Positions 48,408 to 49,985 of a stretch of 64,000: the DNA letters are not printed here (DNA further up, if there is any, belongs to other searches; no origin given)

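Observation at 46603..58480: Surface-glycan island predicting sulfated, modified N-glycans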

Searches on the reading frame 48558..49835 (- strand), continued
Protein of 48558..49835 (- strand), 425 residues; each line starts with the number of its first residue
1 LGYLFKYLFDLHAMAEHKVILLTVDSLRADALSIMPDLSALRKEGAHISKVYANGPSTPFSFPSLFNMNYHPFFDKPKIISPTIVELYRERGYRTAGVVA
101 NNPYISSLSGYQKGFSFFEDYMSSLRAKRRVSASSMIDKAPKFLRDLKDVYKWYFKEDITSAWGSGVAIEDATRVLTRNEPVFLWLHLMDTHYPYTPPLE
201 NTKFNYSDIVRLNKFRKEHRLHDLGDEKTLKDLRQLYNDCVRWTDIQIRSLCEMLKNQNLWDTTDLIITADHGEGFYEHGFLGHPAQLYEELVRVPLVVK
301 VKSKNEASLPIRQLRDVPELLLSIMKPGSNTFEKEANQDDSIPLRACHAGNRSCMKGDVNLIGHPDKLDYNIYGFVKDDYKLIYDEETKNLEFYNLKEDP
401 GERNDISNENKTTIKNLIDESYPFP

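Call 64: find_encoding_contigs(protein=P0142, flank=10000, max_places=1)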
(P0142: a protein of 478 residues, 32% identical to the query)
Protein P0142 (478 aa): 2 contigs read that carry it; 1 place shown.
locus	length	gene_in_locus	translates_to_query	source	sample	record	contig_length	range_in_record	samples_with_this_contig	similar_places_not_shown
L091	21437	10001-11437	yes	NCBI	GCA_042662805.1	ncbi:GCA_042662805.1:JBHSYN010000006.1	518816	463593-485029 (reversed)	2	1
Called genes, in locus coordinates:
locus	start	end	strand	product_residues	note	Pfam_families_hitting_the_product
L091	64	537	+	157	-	PF00254:FKBP_C, PF22199:FKBP26_IF (faint)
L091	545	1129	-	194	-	PF00583:Acetyltransf_1, PF13508:Acetyltransf_7 (weak), PF14542:Acetyltransf_CG (faint)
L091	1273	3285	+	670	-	PF16177:ACAS_N, PF00501:AMP-binding, PF13193:AMP-binding_C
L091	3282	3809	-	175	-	PF02082:Rrf2 (weak), PF03444:WHD_HrcA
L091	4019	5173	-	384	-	PF00291:PALP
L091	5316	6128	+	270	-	-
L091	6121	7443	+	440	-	PF00082:Peptidase_S8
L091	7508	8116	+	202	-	PF12840:HTH_20, PF13412:HTH_24 (weak), PF24267:HVO_1552_C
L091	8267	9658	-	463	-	PF25162:DUF7827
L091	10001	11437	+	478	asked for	PF00884:Sulfatase, PF01663:Phosphodiest (weak)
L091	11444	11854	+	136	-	PF04138:GtrA_DPMS_TM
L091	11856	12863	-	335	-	PF01408:GFO_IDH_MocA, PF22725:GFO_IDH_MocA_C3, PF02894:GFO_IDH_MocA_C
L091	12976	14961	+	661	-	PF05378:Hydant_A_N, PF01968:Hydantoinase_A, PF19278:Hydant_A_C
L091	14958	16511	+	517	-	PF02538:Hydantoinase_B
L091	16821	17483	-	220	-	PF04367:DUF502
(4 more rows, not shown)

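Call 65: find_encoding_contigs(protein=P0152, flank=10000, max_places=1)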
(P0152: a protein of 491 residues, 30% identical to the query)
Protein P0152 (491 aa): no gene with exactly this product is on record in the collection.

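Call 68: list_cluster_members(proteins=[P0071, P0014])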
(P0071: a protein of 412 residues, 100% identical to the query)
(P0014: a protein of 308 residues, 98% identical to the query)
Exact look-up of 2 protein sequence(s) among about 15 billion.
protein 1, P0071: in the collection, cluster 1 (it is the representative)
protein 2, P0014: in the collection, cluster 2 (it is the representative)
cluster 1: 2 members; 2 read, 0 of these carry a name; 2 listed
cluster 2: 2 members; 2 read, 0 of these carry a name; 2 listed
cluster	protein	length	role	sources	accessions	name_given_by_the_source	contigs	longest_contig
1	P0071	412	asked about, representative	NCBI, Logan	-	-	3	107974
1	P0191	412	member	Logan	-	-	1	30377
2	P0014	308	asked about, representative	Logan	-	-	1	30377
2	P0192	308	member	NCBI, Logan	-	-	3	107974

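Call 69: find_encoding_contigs(protein=P0071, flank=500, max_places=3)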
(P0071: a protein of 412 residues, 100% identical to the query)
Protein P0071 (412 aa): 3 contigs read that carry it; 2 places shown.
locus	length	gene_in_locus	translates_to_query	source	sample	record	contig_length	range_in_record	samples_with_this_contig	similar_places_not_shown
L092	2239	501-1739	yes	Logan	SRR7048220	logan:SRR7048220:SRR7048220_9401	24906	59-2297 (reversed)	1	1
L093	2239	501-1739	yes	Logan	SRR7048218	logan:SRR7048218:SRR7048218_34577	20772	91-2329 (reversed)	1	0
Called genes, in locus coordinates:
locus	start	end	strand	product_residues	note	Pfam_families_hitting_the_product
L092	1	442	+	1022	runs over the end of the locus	-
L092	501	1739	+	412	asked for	PF00884:Sulfatase, PF01663:Phosphodiest (faint)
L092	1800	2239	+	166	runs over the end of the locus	?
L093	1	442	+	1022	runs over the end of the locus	-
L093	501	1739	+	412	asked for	PF00884:Sulfatase, PF01663:Phosphodiest (faint)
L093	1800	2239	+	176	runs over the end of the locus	?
